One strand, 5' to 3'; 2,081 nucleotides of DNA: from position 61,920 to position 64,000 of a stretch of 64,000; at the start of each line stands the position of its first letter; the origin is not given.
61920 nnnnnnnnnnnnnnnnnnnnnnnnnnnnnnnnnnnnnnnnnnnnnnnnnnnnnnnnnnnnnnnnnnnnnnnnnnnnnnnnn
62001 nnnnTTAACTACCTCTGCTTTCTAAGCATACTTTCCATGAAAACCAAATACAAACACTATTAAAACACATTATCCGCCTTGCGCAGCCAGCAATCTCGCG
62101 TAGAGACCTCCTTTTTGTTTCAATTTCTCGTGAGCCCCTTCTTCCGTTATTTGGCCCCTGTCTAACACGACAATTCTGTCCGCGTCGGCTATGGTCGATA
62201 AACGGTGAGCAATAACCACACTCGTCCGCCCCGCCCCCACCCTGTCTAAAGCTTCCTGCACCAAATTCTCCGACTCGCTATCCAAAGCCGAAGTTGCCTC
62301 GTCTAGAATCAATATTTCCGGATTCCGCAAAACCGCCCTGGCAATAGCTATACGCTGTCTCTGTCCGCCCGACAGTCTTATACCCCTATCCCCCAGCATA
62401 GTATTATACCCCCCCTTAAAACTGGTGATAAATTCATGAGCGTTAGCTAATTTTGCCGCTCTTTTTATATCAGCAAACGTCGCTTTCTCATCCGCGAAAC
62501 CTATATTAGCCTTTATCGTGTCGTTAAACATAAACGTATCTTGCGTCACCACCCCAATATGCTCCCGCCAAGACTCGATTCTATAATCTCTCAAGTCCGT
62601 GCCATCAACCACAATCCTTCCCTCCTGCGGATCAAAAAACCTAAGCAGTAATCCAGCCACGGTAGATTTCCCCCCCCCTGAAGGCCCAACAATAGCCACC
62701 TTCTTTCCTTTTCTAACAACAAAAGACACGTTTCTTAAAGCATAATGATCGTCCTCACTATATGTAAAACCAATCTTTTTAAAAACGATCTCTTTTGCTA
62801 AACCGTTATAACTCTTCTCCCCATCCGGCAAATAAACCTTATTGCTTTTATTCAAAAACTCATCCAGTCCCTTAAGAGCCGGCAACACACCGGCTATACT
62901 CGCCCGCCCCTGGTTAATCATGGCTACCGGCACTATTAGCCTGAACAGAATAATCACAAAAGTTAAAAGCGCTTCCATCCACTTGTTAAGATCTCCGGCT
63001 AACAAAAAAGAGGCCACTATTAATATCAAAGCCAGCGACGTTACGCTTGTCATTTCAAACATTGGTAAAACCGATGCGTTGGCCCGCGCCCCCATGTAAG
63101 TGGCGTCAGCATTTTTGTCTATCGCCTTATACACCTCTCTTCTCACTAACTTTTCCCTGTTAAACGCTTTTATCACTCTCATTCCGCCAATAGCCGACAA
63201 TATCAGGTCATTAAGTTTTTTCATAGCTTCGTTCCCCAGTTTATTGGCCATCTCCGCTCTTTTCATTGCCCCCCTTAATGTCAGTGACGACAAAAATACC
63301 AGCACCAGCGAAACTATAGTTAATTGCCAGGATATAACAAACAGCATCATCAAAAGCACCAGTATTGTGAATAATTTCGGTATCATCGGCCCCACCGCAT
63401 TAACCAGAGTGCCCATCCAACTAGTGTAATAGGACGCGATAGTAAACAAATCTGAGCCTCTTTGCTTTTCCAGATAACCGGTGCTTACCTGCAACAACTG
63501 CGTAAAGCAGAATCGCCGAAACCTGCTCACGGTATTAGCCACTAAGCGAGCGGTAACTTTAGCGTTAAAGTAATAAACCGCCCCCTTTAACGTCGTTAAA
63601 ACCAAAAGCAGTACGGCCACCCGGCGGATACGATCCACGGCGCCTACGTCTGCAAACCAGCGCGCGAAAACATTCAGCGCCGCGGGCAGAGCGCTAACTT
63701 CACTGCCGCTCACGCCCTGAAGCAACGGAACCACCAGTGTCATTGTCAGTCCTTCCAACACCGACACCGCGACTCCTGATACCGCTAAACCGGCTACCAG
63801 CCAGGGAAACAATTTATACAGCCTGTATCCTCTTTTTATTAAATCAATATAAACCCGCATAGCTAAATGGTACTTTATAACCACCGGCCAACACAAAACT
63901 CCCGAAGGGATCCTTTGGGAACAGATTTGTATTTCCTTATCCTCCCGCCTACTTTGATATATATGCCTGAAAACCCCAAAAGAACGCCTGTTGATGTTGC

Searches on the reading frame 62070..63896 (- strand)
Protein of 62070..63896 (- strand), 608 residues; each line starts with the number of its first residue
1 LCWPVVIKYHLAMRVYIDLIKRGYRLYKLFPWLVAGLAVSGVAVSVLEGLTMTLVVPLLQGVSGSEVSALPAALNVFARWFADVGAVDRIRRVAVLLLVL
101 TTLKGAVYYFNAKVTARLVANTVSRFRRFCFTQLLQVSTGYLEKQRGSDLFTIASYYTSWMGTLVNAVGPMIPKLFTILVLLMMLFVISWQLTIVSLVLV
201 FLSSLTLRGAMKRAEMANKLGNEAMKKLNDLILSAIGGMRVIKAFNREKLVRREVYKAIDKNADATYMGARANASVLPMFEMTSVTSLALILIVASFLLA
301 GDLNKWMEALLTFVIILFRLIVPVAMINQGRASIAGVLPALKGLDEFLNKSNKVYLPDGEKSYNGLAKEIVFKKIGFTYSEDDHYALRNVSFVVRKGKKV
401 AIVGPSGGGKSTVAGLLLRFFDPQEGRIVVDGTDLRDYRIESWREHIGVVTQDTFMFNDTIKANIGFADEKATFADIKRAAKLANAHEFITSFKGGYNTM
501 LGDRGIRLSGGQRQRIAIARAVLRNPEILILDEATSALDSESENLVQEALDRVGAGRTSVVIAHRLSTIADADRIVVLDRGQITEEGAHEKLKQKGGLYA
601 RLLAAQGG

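Call 28: search_protein_families(library=pfam, proteins=[window:62070-63896:-], max_evalue=0.001)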
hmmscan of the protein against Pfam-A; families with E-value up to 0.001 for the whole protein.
window:62070-63896:- (608 aa): 3 families
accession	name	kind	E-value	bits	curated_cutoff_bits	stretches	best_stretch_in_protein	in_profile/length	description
PF00005.33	ABC_tran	-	7.8e-34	117.7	25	1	387-536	1-137/137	ABC transporter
PF00664.28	ABC_membrane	-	5.1e-22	79.3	28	1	71-318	19-271/274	ABC transporter transmembrane region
PF02463.25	SMC_N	-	0.00013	21.9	40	0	498-578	135-211/220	RecF/RecN/SMC N terminal domain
